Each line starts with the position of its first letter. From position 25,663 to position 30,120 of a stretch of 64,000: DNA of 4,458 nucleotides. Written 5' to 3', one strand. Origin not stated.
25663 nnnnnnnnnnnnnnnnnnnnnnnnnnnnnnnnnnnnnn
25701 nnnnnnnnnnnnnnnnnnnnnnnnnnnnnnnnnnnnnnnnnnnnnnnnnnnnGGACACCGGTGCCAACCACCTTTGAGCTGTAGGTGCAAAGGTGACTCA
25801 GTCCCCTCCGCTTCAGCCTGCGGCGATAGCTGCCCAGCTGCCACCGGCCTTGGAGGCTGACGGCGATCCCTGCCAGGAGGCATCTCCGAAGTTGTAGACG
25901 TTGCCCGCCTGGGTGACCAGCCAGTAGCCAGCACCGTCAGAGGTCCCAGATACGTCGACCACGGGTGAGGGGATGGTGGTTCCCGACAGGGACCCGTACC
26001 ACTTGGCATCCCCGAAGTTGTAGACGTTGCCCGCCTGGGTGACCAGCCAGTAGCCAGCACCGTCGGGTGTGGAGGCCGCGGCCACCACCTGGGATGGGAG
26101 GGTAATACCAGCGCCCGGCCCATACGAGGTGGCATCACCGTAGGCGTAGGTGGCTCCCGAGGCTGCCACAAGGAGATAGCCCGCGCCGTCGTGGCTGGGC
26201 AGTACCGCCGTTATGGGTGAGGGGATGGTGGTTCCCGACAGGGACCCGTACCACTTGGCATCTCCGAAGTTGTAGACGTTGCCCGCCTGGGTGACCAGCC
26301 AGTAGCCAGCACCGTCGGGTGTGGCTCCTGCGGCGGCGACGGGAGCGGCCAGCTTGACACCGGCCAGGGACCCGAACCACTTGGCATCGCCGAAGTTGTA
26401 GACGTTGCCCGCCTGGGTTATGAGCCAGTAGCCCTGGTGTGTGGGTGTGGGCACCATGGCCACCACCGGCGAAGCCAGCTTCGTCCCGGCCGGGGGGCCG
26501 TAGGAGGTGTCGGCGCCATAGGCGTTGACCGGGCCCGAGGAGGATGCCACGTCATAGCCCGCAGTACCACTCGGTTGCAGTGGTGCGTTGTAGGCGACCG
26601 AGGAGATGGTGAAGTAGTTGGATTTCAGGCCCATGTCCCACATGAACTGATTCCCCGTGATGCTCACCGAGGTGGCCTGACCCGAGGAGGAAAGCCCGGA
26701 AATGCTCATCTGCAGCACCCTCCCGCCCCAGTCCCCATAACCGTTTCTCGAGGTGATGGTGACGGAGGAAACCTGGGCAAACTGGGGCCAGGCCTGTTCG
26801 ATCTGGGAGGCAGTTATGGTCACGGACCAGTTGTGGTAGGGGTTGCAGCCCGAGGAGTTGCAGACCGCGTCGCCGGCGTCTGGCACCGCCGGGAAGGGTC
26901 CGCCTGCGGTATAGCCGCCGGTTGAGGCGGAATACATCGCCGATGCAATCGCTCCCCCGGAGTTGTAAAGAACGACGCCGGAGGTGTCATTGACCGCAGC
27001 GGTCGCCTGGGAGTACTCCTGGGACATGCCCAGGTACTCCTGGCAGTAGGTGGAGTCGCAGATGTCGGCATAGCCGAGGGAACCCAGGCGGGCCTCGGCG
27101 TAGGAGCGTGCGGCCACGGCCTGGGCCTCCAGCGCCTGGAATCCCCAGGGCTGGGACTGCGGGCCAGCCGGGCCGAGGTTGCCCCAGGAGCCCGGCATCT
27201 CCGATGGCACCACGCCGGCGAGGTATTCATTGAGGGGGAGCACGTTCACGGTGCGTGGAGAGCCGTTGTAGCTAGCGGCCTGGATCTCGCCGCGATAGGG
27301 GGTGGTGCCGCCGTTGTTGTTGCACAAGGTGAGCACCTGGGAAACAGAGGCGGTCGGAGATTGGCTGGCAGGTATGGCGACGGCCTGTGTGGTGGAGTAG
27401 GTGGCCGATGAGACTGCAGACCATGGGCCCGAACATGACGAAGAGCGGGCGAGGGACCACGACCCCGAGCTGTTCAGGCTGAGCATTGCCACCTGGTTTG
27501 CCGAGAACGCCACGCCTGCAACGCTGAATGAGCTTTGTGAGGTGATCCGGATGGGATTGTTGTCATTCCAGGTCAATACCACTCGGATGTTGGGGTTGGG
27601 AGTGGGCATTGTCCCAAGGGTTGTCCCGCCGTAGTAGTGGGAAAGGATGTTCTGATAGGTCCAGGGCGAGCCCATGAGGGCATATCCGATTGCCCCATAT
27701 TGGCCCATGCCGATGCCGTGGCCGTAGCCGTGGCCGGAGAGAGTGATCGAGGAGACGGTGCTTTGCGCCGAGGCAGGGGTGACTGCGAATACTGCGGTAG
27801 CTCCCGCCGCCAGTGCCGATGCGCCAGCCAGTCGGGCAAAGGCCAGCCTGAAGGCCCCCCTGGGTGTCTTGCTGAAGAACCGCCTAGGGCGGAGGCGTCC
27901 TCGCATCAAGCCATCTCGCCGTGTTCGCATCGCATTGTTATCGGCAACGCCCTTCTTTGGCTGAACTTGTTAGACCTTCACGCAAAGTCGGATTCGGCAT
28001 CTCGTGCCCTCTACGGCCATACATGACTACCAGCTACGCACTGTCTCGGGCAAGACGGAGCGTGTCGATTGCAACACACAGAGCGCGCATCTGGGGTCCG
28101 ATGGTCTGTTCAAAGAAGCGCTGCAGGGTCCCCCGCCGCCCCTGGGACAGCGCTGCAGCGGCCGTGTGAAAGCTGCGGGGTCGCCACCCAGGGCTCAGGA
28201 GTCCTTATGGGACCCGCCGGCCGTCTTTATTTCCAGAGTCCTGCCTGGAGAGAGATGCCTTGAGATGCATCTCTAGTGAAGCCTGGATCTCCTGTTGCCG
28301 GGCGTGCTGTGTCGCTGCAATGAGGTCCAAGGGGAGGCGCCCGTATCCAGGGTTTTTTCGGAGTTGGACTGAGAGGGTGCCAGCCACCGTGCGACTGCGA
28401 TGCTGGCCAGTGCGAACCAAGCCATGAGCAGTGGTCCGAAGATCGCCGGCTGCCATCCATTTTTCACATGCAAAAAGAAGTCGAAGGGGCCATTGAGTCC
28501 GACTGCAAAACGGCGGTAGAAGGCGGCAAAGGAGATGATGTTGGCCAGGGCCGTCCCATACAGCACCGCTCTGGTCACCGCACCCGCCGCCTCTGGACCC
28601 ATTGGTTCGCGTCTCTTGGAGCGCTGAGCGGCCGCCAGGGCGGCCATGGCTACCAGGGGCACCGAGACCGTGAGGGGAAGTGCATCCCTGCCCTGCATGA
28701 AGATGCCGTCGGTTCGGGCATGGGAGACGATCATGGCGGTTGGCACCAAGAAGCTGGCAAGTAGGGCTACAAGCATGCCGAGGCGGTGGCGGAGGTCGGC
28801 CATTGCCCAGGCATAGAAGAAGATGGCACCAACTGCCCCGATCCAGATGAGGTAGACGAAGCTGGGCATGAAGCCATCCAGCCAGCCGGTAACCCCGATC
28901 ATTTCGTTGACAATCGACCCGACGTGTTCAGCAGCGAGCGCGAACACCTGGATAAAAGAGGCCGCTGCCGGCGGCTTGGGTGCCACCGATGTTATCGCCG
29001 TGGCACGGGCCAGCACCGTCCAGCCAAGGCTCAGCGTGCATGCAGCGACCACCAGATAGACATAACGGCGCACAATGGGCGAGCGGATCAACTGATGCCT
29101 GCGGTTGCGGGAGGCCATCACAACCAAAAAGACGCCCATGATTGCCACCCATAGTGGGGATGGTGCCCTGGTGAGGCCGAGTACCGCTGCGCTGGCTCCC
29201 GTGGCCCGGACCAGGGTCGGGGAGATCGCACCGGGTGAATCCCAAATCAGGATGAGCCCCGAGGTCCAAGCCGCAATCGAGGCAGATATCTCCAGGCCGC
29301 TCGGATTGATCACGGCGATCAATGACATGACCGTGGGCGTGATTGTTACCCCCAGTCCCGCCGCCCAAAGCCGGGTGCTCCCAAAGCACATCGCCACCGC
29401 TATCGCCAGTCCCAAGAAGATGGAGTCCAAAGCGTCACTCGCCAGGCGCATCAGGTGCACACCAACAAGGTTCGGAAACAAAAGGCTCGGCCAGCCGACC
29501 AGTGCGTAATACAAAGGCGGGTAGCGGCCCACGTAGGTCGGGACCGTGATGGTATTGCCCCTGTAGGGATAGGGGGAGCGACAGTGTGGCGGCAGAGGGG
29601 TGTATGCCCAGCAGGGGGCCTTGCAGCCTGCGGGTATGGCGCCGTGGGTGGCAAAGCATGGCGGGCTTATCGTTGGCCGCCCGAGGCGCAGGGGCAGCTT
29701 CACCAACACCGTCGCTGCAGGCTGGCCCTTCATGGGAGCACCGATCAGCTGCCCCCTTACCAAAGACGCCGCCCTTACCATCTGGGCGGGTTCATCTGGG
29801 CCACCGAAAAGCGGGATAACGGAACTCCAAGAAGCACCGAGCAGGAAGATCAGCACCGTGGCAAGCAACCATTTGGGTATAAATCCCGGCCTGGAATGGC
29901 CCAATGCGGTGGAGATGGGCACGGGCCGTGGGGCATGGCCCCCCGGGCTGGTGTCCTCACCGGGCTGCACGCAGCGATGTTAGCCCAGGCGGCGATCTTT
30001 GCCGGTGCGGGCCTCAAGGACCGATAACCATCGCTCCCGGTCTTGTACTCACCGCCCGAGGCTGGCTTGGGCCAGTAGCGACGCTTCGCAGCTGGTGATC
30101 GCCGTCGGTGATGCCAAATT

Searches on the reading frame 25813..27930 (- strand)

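Call 39: search_protein_families(library=pfam, proteins=[window:25813-27930:-], max_evalue=0.00001)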
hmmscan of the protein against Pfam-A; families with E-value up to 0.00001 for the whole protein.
window:25813-27930:- (705 aa): 1 family
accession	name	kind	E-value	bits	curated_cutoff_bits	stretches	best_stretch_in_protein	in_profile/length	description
PF08486.15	SpoIID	-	7.9e-21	74.9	23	1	222-321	2-95/97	Stage II sporulation protein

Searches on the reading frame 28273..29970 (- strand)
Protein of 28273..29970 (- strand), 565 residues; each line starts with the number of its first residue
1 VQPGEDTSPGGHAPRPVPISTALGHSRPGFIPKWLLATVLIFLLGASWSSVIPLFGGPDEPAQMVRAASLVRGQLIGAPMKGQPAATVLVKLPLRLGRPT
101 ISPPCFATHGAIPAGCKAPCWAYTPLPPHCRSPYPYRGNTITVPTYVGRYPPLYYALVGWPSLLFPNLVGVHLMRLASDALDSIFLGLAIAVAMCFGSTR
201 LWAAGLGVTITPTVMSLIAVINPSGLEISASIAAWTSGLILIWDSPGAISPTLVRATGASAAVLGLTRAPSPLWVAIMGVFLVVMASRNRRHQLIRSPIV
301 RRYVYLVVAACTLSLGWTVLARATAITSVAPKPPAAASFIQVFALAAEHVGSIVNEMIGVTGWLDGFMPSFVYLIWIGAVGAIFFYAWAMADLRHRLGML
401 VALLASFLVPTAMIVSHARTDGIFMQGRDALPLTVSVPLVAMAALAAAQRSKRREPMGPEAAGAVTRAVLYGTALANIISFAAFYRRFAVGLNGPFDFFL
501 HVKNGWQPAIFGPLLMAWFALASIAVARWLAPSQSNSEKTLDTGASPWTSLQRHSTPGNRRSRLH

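Call 39: search_protein_families(library=pfam, proteins=[window:28273-29970:-], max_evalue=0.00001)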
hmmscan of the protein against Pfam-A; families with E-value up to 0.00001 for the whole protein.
window:28273-29970:- (565 aa): 1 family
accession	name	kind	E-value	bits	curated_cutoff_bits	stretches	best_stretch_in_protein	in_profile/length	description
PF09913.15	DUF2142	-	8.7e-31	107.5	30.1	1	42-436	1-394/395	Predicted membrane protein (DUF2142)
